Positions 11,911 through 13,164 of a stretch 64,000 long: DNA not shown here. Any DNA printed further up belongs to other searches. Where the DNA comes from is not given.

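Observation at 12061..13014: Cysteine-less TIGR01212-family radical-SAM homolog in the conserved post-rnc position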

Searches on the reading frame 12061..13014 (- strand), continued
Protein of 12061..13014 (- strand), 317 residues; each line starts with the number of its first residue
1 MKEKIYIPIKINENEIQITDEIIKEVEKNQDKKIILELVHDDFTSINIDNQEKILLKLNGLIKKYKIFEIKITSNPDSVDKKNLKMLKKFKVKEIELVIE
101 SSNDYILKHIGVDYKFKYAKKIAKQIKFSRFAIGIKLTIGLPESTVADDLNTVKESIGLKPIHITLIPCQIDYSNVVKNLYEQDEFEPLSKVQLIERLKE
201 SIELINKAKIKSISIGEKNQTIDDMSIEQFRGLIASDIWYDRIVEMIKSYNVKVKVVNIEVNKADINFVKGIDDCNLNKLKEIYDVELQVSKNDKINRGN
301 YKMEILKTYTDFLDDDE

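Call 24: find_homologous_proteins(query=A2, max_evalue=1e-10)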
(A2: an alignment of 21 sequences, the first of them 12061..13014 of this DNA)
Query A2 (21 sequences) (317 aa, profile of the alignment): 7997 proteins with E <= 1e-10 among 8000 candidates; the best 120 are listed.
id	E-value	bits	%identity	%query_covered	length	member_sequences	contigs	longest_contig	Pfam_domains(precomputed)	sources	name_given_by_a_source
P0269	1.4e-162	559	42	97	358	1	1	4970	PF16199.11,PF04055.28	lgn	-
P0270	1.7e-162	558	41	97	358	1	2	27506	PF16199.11,PF04055.28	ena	-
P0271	6.9e-162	556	46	86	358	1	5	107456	PF16199.11,PF04055.28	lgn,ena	-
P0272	1.3e-161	555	44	86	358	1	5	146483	PF16199.11,PF04055.28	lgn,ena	-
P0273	3.8e-161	554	44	86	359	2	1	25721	PF16199.11,PF04055.28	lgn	-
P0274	6.6e-161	553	46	86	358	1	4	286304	PF16199.11,PF04055.28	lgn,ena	-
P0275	7.9e-161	553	38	97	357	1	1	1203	PF16199.11,PF04055.28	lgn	-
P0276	1.3e-160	552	44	86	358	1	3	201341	PF16199.11,PF04055.28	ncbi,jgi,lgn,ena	-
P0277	1.8e-160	552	37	91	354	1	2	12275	PF16199.11,PF04055.28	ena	-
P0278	1.8e-160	552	44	86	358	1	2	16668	PF16199.11,PF04055.28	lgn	-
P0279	2.1e-160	551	36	91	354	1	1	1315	PF16199.11,PF04055.28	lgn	-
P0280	2.2e-160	551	36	91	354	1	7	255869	PF16199.11,PF04055.28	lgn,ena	-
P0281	2.8e-160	551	37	91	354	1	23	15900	PF16199.11,PF04055.28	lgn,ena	-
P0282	2.8e-160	551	37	91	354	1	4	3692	PF16199.11,PF04055.28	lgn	-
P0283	7.9e-160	550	36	91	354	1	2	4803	PF16199.11,PF04055.28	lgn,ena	-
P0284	1.2e-159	549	44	87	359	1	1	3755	PF16199.11,PF04055.28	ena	-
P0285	1.2e-159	549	36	91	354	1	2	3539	PF16199.11,PF04055.28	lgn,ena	-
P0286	1.4e-159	549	37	91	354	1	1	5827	PF16199.11,PF04055.28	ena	-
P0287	1.4e-159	549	37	91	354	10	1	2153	PF16199.11,PF04055.28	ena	-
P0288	1.9e-159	548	40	87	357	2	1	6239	PF16199.11,PF04055.28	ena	-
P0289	2.0e-159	548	37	91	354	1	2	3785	PF16199.11,PF04055.28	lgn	-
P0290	2.2e-159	548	36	91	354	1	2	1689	PF16199.11,PF04055.28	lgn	-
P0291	2.2e-159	548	36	97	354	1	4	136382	PF16199.11,PF04055.28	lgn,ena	-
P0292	2.8e-159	548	44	87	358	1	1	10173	PF16199.11,PF04055.28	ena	-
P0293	4.0e-159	547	36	91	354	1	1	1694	PF16199.11,PF04055.28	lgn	-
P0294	4.3e-159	547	36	91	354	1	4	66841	PF16199.11,PF04055.28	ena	-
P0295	4.4e-159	547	38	91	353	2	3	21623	PF16199.11,PF04055.28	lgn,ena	-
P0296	4.9e-159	547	36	97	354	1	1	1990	PF16199.11,PF04055.28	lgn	-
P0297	7.5e-159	546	37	97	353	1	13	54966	PF16199.11,PF04055.28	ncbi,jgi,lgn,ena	-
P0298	8.4e-159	546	40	86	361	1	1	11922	PF16199.11,PF04055.28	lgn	-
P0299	1.0e-158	546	36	97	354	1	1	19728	PF16199.11,PF04055.28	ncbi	-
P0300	1.1e-158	546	36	91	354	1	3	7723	PF16199.11,PF04055.28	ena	-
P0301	1.3e-158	546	38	91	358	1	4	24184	PF16199.11,PF00013.36,PF04055.28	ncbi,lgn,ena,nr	ncbi:MAG: radical SAM protein [Clostridia bacterium]|nr:radical SAM protein [Clostridia bacterium]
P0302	1.3e-158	546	38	96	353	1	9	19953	PF16199.11,PF04055.28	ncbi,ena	-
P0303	1.3e-158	545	39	91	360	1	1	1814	PF16199.11,PF04055.28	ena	-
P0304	1.4e-158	545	38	96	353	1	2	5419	PF16199.11,PF04055.28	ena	-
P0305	1.5e-158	545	40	86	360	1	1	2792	PF16199.11,PF04055.28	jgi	-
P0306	1.7e-158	545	38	96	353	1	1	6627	PF16199.11,PF04055.28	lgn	-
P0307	1.9e-158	545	37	90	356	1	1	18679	PF16199.11,PF04055.28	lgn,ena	-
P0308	2.0e-158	545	41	86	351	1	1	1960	PF16199.11,PF04055.28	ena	-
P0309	2.1e-158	545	41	86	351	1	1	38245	PF16199.11,PF04055.28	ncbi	-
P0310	2.5e-158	545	39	90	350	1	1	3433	PF16199.11,PF04055.28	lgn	-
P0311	2.8e-158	544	38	96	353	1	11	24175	PF16199.11,PF04055.28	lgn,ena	-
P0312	3.1e-158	544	37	97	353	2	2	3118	PF16199.11,PF04055.28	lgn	-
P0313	3.2e-158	544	40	86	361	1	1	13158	PF16199.11,PF04055.28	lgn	-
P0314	3.5e-158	544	38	91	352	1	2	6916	PF16199.11,PF04055.28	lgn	-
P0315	3.6e-158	544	38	95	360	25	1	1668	PF16199.11,PF04055.28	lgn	-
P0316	4.0e-158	544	36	97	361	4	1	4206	PF16199.11,PF04055.28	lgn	-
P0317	4.0e-158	544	36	91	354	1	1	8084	PF16199.11,PF04055.28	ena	-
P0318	4.6e-158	544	42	85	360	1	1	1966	PF16199.11,PF04055.28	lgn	-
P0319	5.4e-158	543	39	91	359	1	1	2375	PF16199.11,PF04055.28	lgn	-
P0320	5.7e-158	543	36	97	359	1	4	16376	PF16199.11,PF04055.28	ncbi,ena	-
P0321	5.7e-158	543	40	91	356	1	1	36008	PF16199.11,PF04055.28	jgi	-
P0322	6.0e-158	543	38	96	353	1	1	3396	PF16199.11,PF04055.28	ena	-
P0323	6.1e-158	543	40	91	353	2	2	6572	PF16199.11,PF04055.28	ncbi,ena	-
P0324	6.4e-158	543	36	91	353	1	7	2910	PF16199.11,PF04055.28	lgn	-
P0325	6.7e-158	543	38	91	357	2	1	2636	PF16199.11,PF04055.28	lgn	-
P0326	6.9e-158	543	40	91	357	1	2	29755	PF16199.11,PF04055.28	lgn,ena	-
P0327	7.2e-158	543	39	95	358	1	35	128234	PF16199.11,PF04055.28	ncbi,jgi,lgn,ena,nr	ncbi:MAG: radical SAM protein [Clostridia bacterium]|nr:radical SAM protein [Clostridia bacterium]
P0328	7.7e-158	543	39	91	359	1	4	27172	PF16199.11,PF04055.28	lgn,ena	-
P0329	8.0e-158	543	40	90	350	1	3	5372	PF16199.11,PF04055.28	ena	-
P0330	8.4e-158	543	41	86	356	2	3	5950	PF16199.11,PF04055.28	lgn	-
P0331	8.6e-158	543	38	91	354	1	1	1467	PF16199.11,PF04055.28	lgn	-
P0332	9.0e-158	543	38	95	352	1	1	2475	PF16199.11,PF04055.28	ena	-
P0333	9.1e-158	543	39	85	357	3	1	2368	PF16199.11,PF04055.28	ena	-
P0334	9.1e-158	543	38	96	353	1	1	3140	PF16199.11,PF04055.28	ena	-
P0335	9.5e-158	543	36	97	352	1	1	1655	PF16199.11,PF04055.28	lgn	-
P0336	9.7e-158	543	36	91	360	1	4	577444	PF16199.11,PF04055.28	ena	-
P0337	1.0e-157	543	39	94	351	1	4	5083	PF16199.11,PF04055.28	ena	-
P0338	1.0e-157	543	38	96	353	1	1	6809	PF16199.11,PF04055.28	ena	-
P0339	1.1e-157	542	39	91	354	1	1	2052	PF16199.11,PF04055.28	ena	-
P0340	1.2e-157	542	39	90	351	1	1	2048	PF16199.11,PF04055.28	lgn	-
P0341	1.2e-157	542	37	91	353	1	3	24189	PF16199.11,PF04055.28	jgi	-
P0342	1.3e-157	542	38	95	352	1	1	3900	PF16199.11,PF04055.28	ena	-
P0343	1.4e-157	542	40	86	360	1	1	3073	PF16199.11,PF04055.28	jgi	-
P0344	1.5e-157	542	35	96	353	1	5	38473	PF16199.11,PF04055.28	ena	-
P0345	1.6e-157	542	39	91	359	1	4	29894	PF16199.11,PF04055.28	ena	-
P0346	1.6e-157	542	36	97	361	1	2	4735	PF16199.11,PF04055.28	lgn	-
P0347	1.6e-157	542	38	90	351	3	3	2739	PF16199.11,PF04055.28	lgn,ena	-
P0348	1.7e-157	542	36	97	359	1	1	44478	PF16199.11,PF04055.28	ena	-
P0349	1.8e-157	542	35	91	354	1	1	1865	PF16199.11,PF04055.28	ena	-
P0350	1.8e-157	542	38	86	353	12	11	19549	PF16199.11,PF04055.28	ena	-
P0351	1.9e-157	542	39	91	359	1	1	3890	PF16199.11,PF04055.28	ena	-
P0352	1.9e-157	542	39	91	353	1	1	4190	PF16199.11,PF04055.28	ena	-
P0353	1.9e-157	542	37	97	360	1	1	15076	PF16199.11,PF04055.28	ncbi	-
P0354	2.0e-157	542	38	96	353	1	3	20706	PF16199.11,PF04055.28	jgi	-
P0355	2.0e-157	542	37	90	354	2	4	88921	PF16199.11,PF04055.28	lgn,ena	-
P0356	2.0e-157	542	37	91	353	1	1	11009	PF16199.11,PF04055.28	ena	-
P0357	2.0e-157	542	42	86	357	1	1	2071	PF16199.11,PF04055.28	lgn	-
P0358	2.5e-157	541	39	91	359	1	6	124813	PF16199.11,PF04055.28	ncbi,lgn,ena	-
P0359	2.7e-157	541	39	91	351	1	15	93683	PF16199.11,PF04055.28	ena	-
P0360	2.7e-157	541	39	91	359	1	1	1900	PF16199.11,PF04055.28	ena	-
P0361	2.8e-157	541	42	86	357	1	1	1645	PF16199.11,PF04055.28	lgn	-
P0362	2.9e-157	541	37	90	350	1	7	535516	PF16199.11,PF04055.28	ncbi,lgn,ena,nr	ncbi:MAG: radical SAM protein [Clostridia bacterium]|nr:radical SAM protein [Clostridia bacterium]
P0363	2.9e-157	541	39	95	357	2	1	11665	PF16199.11,PF04055.28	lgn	-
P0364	3.0e-157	541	36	95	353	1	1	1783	PF16199.11,PF04055.28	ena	-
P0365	3.1e-157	541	38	91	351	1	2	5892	PF16199.11,PF04055.28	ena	-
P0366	3.1e-157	541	41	90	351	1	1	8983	PF16199.11,PF04055.28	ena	-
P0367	3.2e-157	541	37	91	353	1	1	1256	PF16199.11,PF04055.28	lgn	-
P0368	3.2e-157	541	36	96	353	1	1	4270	PF16199.11,PF04055.28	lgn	-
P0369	3.4e-157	541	38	91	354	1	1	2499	PF16199.11,PF04055.28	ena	-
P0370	3.4e-157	541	36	91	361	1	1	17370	PF16199.11,PF04055.28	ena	-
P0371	3.5e-157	541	39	91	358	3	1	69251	PF16199.11,PF04055.28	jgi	jgi:radical SAM enzyme (TIGR01210 family)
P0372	3.5e-157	541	38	93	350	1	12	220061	PF16199.11,PF04055.28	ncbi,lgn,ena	-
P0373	3.6e-157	541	37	91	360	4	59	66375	PF16199.11,PF04055.28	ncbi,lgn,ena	-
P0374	3.7e-157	541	36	96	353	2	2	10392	PF16199.11,PF04055.28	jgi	-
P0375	3.7e-157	541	37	90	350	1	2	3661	PF16199.11,PF04055.28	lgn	-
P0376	3.7e-157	541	36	97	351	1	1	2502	PF16199.11,PF04055.28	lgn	-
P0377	4.0e-157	541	36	91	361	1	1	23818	PF16199.11,PF04055.28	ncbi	-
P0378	4.0e-157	541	38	91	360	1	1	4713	PF16199.11,PF04055.28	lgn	-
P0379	4.1e-157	541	40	86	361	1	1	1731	PF16199.11,PF04055.28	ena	-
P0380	4.1e-157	541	36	91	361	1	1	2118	PF16199.11,PF04055.28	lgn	-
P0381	4.1e-157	541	36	91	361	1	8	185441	PF16199.11,PF04055.28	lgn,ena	-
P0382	4.2e-157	541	38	91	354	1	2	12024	PF16199.11,PF04055.28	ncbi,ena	-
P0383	4.4e-157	540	36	91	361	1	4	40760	PF16199.11,PF04055.28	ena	-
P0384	4.4e-157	540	40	91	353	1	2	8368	PF16199.11,PF04055.28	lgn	-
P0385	4.5e-157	540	36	91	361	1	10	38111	PF16199.11,PF04055.28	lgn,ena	-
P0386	4.5e-157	540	36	91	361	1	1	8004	PF16199.11,PF04055.28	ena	-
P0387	4.9e-157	540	41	86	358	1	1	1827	PF16199.11,PF04055.28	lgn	-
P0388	5.0e-157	540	43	87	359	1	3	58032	PF16199.11,PF04055.28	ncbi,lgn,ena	-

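Call 30: find_encoding_contigs(protein=P0274, flank=8000, max_places=2)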
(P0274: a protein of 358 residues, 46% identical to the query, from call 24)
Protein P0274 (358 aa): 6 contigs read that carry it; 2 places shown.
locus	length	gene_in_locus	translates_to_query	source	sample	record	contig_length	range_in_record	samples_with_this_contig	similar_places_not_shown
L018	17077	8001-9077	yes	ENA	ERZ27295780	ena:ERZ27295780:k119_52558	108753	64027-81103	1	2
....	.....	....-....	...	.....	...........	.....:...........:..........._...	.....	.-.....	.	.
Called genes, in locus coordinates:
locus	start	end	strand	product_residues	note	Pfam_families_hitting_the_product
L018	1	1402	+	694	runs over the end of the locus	PF00009:GTP_EFTU, PF03144:GTP_EFTU_D2, PF22042:EF-G_D2, PF14492:EFG_III, PF16658:RF3_C, PF03764:EFG_IV, PF00679:EFG_C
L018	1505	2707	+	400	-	PF00009:GTP_EFTU, PF03144:GTP_EFTU_D2, PF03143:GTP_EFTU_D3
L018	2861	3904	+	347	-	PF02504:FA_synthesis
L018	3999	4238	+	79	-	PF00550:PP-binding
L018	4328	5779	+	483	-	PF01564:Spermine_synth, PF05430:Methyltransf_30 (weak)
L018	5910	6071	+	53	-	-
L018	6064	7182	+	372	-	-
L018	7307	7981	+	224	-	PF14622:Ribonucleas_3_3, PF00636:Ribonuclease_3, PF00035:dsrm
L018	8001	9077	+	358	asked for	PF04055:Radical_SAM, PF16199:Radical_SAM_C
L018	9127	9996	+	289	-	PF02588:YitT_membrane, PF10035:DUF2179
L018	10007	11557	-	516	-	PF00990:GGDEF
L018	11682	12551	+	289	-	PF07934:OGG_N, PF00730:HhH-GPD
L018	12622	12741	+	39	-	-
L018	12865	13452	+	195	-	PF06821:Ser_hydrolase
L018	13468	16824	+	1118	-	PF21445:ADDB_N, PF27467:AddB_5th, PF12705:PDDEXK_1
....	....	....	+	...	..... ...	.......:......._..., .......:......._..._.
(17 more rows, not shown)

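Call 34: predict_structure(alignment_id=A3)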
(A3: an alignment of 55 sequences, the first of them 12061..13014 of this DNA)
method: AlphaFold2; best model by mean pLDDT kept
length: 317 residues; sequences in the alignment: 55
mean_pLDDT: 91.0   pTM: 0.84
mean pLDDT of the five models: 91.0, 90.3, 90.0, 87.3, 86.8
residues with pLDDT >= 90: 246; 70-90: 61; 50-70: 5; < 50: 5
segments of 3 or more residues with pLDDT < 50: 313-317
pLDDT, mean of each block of 10 residues (from residue 1): 83 83 90 92 92 93 91 94 94 96 94 91 95 96 96 97 95 92 93 94 95 88 89 93 91 90 93 91 92 90 88 48
secondary structure, 60 per line:
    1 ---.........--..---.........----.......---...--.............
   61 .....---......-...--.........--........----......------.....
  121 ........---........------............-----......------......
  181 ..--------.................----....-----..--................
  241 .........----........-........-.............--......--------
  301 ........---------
elements in order: E4-12 H20-28 E33-39 H48-65 E69-74 H81-89 E92-99 H104-109 H116-128 E132-139 H146-157 E163-168 H175-182 H191-207 E212-215 H227-249 E254-261 H263-270 H272-284 E287-292 E301-308

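Call 36: fold_search(model_id=the predicted structure, library=pdb)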
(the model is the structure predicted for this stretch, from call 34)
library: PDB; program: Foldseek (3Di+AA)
matches with E <= 10: 1852; with E <= 0.001: 113
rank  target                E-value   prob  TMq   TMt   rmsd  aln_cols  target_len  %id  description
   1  6ia8                  3.0e-09  1.00  0.63  0.48   3.8       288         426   14  Apo crystal structure of archaeal Methanocaldococcus infernus Elp3 (del1-19) (released 2019-02-20)
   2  8pty_C                4.0e-09  1.00  0.59  0.43   3.5       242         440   13  Cryo-EM structure of human Elp123 in complex with 5'-deoxyadenosine and methionine (released 2024-04-17)
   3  6iad                  8.6e-09  1.00  0.61  0.46   4.2       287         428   16  Apo crystal structure of archaeal Methanocaldococcus infernus Elp3 (del1-54) (released 2019-02-20)
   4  8ptx_C                1.2e-08  1.00  0.59  0.36   7.2       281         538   12  Cryo-EM structure of human Elp123 in complex with tRNA, acetyl-CoA, 5'-deoxyadenosine and methionine (released 2024-04-17)
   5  6ia6                  1.9e-08  1.00  0.54  0.45   3.2       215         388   16  Crystal structure of the bacterial Dehalococcoides mccartyi Elp3 with desulfo-CoA (released 2019-02-20)
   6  8asw_C                2.3e-08  1.00  0.60  0.37   2.8       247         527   13  Cryo-EM structure of yeast Elp123 in complex with alanine tRNA (released 2022-12-07)
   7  5l7j                  4.9e-08  1.00  0.53  0.42   3.2       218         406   14  Crystal Structure of Elp3 from Dehalococcoides mccartyi (released 2016-08-03)
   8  5l7l                  6.2e-08  1.00  0.53  0.43   3.4       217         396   16  Crystal Structure of Elp3 from Dehalococcoides mccartyi (390-407 GSGSG) (released 2016-08-03)
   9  2qgq_C                8.4e-08  1.00  0.41  0.47   6.5       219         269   21  Crystal structure of TM_1862 from Thermotoga maritima. Northeast Structural Genomics Consortium target VR77 (released 2007-07-17)
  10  9a6d_A                1.7e-07  1.00  0.46  0.34   5.1       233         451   16  Integrative model of MTAB-YVFG by crosslinking MS and deep learning (released 2024-09-18)
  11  8avg_C                1.8e-07  1.00  0.59  0.44   6.5       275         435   13  Cryo-EM structure of mouse Elp123 with bound SAM (released 2022-12-07)
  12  6wte_A                4.3e-07  1.00  0.40  0.24   4.3       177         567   12  Structure of radical S-adenosylmethionine methyltransferase, TsrM, from Kitasatospora setae with cobalamin and [4Fe-4S (released 2020-12-23)
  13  2qgq_B                4.8e-07  1.00  0.44  0.50   5.4       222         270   21  Crystal structure of TM_1862 from Thermotoga maritima. Northeast Structural Genomics Consortium target VR77 (released 2007-07-17)
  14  6wte_B                5.7e-07  1.00  0.40  0.26   4.3       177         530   12  Structure of radical S-adenosylmethionine methyltransferase, TsrM, from Kitasatospora setae with cobalamin and [4Fe-4S (released 2020-12-23)
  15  6qk7_C                6.1e-07  1.00  0.58  0.42   2.7       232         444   12  Elongator catalytic subcomplex Elp123 lobe (released 2019-07-17)
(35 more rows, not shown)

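Call 38: list_cluster_members(proteins=[window:12061-13014:-, P0024, P0031, P0044, P0063, P0115, P0274, P0276, P0297, P0327])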
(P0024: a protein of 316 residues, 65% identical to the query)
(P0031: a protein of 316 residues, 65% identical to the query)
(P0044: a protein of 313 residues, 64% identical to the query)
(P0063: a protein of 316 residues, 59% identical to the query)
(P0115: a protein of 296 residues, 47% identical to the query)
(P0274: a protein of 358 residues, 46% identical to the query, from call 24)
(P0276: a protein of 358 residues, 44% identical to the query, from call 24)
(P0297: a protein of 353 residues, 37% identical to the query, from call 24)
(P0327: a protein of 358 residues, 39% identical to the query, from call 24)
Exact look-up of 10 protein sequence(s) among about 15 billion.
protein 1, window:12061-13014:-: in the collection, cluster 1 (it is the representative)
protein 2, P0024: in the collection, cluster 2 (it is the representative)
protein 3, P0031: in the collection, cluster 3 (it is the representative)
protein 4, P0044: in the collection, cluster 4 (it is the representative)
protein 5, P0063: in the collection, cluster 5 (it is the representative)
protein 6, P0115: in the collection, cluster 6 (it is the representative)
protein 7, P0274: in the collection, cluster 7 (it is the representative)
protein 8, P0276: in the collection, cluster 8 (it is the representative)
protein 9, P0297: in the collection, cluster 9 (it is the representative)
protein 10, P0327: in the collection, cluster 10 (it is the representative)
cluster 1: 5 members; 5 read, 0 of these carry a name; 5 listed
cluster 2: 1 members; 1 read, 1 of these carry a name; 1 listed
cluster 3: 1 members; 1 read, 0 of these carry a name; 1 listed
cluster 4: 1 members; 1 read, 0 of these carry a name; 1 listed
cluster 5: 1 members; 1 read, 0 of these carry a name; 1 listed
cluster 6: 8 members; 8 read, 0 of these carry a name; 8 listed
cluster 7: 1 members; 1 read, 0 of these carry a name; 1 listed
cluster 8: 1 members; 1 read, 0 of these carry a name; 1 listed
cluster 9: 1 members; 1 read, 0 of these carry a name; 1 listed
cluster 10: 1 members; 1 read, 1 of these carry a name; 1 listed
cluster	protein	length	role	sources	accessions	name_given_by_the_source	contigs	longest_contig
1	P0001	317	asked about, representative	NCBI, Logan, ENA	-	-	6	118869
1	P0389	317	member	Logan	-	-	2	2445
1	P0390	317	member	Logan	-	-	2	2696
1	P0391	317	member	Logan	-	-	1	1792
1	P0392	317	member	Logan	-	-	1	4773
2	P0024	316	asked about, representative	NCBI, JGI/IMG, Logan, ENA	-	histone acetyltransferase (RNA polymerase elongator complex component)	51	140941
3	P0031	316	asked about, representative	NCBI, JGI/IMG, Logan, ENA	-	-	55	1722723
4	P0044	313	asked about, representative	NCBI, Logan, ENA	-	-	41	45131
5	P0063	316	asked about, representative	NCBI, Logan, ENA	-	-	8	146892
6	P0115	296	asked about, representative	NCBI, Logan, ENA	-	-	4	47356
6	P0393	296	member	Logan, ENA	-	-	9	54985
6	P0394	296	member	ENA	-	-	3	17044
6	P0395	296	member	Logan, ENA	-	-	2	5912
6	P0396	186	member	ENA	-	-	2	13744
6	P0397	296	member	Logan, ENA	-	-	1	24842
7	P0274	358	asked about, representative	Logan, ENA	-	-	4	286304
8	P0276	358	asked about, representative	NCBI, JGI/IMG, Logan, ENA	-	-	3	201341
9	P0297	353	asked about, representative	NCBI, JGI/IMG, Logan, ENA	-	-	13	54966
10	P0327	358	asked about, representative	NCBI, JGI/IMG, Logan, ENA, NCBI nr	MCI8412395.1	MAG: radical SAM protein [Clostridia bacterium] | radical SAM protein [Clostridia bacterium]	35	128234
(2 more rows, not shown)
